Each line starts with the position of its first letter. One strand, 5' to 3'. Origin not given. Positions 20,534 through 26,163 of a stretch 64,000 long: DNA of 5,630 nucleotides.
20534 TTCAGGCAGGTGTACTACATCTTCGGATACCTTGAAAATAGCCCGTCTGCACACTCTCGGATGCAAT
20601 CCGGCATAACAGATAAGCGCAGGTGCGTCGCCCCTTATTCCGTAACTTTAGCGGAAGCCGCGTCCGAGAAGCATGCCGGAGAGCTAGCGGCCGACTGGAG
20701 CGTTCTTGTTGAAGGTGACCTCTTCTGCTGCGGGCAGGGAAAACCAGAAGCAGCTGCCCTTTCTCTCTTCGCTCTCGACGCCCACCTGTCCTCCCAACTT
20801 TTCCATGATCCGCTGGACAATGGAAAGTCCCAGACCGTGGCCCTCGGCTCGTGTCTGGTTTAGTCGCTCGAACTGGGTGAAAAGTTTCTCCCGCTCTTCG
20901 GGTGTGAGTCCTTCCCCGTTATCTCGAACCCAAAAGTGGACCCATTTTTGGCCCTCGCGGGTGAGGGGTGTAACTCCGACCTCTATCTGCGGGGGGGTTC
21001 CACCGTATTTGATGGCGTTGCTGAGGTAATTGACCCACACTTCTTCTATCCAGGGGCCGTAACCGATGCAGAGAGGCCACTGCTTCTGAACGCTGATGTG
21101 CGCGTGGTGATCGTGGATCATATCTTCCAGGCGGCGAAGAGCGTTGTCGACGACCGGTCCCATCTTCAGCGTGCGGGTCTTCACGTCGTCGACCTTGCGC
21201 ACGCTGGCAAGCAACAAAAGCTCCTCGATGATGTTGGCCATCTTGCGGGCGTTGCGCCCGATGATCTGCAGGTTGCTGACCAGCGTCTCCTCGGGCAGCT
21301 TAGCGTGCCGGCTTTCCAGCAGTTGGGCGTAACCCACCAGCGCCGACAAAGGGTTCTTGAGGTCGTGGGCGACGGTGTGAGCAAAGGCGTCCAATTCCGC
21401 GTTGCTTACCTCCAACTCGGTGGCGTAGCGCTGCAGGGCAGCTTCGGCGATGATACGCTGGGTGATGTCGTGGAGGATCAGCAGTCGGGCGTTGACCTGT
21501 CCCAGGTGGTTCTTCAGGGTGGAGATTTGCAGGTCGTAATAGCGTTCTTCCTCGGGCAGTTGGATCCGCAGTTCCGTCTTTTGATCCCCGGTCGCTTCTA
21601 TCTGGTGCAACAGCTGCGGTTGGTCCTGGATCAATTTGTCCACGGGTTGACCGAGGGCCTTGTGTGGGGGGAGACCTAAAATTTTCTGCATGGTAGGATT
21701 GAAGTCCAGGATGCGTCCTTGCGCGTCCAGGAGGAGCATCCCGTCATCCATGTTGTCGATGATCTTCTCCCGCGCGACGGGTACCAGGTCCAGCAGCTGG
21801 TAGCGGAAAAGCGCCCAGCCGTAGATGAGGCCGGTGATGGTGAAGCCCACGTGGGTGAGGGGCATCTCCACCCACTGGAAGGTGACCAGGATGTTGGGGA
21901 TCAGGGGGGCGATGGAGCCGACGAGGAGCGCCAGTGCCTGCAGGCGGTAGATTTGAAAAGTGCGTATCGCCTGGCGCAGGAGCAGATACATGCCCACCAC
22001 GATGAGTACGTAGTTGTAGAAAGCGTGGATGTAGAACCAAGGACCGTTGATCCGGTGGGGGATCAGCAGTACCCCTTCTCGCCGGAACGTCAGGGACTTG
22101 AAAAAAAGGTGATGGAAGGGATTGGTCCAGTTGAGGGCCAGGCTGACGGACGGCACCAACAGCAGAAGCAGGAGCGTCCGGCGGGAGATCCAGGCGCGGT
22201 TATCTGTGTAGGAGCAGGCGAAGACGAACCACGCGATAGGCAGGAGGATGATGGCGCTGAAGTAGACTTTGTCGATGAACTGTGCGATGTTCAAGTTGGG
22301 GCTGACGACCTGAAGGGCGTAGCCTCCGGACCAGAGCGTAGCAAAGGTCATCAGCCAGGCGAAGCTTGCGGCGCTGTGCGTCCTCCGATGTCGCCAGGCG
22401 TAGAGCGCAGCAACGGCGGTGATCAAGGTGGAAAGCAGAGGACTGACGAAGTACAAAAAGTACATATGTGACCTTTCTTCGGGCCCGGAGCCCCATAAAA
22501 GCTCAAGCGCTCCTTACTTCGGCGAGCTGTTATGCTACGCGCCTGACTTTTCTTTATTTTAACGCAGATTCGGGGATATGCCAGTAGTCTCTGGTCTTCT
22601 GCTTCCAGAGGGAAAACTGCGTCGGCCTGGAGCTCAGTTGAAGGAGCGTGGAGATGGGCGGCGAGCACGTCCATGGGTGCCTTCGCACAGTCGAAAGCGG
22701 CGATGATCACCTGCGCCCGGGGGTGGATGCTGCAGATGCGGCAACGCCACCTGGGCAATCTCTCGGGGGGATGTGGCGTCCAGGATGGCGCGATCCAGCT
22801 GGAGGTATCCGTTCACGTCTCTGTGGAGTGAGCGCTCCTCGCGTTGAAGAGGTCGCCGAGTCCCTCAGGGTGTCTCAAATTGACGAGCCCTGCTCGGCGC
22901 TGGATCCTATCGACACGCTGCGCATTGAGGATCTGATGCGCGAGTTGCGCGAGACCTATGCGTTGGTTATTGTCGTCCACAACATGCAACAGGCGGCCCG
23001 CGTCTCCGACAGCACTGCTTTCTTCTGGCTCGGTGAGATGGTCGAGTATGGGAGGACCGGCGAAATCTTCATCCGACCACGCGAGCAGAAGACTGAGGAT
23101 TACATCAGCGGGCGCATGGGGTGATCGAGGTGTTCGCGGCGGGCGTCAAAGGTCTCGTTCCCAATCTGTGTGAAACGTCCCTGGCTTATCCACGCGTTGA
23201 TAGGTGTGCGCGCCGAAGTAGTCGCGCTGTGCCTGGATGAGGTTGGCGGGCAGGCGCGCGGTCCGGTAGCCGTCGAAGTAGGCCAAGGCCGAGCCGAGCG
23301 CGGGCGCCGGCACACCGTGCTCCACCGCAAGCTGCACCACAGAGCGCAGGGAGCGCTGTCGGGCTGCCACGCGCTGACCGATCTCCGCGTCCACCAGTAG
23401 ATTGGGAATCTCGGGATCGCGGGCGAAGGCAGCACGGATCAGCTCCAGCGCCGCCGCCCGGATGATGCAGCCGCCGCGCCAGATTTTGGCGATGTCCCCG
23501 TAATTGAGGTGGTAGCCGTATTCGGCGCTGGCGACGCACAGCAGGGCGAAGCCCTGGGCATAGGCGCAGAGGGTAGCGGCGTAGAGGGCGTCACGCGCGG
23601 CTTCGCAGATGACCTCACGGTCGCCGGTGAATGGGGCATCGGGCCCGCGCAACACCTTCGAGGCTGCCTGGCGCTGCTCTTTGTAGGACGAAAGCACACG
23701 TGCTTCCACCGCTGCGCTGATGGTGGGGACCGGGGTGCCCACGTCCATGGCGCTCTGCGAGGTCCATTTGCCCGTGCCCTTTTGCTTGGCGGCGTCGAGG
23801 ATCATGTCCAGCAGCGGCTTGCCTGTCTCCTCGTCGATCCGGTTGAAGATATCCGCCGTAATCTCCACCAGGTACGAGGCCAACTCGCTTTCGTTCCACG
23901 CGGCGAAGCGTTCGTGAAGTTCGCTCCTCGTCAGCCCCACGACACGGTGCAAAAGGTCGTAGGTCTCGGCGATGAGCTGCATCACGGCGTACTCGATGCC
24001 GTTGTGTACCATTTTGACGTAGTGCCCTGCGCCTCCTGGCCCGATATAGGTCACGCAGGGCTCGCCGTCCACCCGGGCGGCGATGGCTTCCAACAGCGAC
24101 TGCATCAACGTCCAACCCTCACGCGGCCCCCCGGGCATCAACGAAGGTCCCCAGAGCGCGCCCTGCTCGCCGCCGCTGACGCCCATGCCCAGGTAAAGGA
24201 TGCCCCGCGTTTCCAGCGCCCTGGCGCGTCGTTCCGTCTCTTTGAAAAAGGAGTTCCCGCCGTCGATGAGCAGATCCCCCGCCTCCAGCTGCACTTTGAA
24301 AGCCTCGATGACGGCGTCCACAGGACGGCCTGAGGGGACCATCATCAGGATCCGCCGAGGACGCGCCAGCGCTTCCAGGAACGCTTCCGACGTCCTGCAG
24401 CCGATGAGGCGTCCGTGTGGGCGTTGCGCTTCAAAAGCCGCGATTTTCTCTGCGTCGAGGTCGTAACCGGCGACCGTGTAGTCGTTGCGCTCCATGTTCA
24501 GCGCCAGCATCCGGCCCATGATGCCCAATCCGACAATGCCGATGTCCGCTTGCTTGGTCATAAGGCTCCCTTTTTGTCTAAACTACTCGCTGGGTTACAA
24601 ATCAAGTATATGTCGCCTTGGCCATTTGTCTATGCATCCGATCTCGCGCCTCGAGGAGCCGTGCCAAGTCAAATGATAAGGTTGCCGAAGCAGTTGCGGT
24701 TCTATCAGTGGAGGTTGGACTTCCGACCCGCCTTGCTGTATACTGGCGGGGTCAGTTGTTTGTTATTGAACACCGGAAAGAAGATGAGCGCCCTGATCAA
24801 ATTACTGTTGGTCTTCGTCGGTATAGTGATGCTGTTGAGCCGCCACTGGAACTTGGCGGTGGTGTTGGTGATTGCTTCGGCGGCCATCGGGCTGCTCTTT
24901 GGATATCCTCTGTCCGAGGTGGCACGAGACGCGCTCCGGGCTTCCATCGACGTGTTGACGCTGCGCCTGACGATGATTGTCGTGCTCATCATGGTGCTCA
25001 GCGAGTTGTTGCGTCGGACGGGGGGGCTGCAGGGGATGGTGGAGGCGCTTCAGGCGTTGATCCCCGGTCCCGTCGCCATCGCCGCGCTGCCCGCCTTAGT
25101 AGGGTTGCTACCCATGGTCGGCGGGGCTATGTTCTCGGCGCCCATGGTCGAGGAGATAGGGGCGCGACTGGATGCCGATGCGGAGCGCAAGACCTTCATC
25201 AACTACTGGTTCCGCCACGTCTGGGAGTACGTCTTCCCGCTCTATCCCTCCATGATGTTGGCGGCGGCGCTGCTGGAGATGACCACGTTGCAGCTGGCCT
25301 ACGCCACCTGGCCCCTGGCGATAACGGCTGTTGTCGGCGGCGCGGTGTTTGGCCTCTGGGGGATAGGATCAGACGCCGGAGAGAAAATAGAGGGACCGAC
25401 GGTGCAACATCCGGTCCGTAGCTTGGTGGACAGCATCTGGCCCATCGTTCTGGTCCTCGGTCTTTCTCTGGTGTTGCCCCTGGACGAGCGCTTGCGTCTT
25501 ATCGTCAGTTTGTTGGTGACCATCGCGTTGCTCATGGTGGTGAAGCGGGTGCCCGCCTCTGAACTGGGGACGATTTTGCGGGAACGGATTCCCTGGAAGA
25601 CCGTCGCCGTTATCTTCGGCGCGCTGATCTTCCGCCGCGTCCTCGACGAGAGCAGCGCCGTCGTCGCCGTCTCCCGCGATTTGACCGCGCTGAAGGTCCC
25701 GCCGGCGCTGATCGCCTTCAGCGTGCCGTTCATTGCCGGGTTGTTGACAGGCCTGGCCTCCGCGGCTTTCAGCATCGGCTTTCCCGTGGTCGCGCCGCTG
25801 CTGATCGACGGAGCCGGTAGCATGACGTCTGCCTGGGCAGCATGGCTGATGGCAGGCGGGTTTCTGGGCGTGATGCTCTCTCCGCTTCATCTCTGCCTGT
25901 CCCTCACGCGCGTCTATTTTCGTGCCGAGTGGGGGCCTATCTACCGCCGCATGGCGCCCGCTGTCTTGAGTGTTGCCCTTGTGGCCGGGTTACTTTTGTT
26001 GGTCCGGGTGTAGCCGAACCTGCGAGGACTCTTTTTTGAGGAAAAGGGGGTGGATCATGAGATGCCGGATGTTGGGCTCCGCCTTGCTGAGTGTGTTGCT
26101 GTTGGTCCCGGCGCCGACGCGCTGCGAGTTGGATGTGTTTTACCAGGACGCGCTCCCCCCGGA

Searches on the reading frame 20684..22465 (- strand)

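Call 78: search_protein_families(library=pfam, proteins=[window:20684-22465:-], max_evalue=0.00001)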
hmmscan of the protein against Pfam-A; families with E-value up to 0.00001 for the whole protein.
window:20684-22465:- (593 aa): 7 families
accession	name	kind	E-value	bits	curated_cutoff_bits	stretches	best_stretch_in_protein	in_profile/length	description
PF16927.11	HisKA_7TM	-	1.3e-57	195.6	28.6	1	10-229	3-224/224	N-terminal 7TM region of histidine kinase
PF02518.31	HATPase_c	-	3e-25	89.2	26.4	1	472-580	5-110/111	Histidine kinase-, DNA gyrase B-, and HSP90-like ATPase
PF00989.32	PAS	-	3e-13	50.2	22.6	1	233-334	4-113/113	PAS fold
PF00512.31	HisKA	-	1.6e-12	47.7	26.9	1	359-422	3-63/66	His Kinase A (phospho-acceptor) domain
PF13426.13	PAS_9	-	7.8e-11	42.6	27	1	240-336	1-103/103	PAS domain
PF08448.16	PAS_4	-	1.3e-10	41.9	23.1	1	237-337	2-108/110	PAS fold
PF13188.13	PAS_8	-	2e-08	34.3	21.8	1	234-285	5-53/65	PAS domain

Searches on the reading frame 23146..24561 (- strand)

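Call 78: search_protein_families(library=pfam, proteins=[window:23146-24561:-], max_evalue=0.00001)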
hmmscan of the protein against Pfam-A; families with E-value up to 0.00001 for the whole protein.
window:23146-24561:- (471 aa): 2 families
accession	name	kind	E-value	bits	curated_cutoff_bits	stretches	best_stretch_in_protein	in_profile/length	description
PF00393.24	6PGD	-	1.7e-125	418.7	27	1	179-467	1-290/290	6-phosphogluconate dehydrogenase, C-terminal domain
PF03446.21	NAD_binding_2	-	2.7e-41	141.7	21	1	6-174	1-161/161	NAD binding domain of 6-phosphogluconate dehydrogenase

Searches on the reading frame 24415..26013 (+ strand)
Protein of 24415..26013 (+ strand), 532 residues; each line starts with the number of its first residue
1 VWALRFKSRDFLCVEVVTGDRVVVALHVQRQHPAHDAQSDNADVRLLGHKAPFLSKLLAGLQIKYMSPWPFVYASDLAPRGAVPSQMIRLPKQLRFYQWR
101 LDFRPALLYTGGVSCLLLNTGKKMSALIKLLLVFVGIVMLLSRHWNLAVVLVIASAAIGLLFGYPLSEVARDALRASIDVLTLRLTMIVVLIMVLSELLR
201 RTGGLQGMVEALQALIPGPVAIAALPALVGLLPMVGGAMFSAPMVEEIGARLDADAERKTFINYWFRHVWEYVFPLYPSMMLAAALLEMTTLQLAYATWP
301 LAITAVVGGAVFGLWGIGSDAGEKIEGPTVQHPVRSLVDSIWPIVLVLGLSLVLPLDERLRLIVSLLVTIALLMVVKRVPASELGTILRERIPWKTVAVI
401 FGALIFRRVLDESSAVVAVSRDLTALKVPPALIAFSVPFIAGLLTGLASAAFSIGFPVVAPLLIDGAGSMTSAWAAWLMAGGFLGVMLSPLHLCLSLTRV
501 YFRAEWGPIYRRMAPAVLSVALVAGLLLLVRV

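Call 78: search_protein_families(library=pfam, proteins=[window:24415-26013:+], max_evalue=0.00001)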
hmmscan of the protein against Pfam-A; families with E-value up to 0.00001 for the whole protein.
window:24415-26013:+ (532 aa): 1 family
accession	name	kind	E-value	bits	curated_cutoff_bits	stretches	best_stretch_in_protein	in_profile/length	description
PF04165.18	DUF401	-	4.7e-49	168.2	24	1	130-527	6-390/393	Protein of unknown function (DUF401)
